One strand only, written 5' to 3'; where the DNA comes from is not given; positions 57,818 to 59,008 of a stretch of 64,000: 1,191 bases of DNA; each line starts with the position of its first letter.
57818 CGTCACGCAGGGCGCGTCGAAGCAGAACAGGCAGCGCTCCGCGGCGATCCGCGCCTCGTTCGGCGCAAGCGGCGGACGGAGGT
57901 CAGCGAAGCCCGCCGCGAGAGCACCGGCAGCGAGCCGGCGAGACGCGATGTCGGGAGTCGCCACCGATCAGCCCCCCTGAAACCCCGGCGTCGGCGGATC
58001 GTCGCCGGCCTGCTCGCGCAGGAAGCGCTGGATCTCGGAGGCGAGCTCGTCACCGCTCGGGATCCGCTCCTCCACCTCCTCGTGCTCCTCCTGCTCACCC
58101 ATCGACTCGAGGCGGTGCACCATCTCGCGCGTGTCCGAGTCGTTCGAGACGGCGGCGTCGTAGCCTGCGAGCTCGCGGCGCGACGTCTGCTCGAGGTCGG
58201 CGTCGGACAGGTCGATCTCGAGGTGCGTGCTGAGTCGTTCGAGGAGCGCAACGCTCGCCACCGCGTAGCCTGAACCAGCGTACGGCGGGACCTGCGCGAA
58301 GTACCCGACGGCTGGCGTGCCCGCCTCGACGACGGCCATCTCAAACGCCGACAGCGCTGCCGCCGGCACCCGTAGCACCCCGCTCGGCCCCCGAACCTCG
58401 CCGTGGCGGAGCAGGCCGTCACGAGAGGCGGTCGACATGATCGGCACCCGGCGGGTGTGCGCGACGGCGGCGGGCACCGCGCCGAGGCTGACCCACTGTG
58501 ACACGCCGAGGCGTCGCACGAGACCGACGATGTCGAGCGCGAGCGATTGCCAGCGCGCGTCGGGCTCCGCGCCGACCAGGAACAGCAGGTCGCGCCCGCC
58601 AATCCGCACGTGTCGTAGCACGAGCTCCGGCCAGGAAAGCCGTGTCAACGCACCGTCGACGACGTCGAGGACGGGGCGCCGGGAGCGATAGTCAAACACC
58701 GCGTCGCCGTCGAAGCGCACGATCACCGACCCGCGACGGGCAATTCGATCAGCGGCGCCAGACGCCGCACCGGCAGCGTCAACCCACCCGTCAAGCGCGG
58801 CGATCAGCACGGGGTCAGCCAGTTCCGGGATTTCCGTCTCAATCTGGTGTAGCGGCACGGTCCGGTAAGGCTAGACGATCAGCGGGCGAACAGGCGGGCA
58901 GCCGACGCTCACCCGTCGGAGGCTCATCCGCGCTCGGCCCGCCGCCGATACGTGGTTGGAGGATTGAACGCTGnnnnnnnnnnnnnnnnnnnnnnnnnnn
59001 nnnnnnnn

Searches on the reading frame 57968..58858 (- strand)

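Call 72: search_protein_families(library=pfam, proteins=[window:57968-58858:-], max_evalue=0.01)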
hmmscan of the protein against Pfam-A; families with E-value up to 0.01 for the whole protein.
window:57968-58858:- (296 aa): 1 family
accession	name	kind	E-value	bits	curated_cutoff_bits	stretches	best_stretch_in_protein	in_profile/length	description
PF09754.15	PAC2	-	4.5e-37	128.4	25.8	1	21-227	1-205/215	PAC2 family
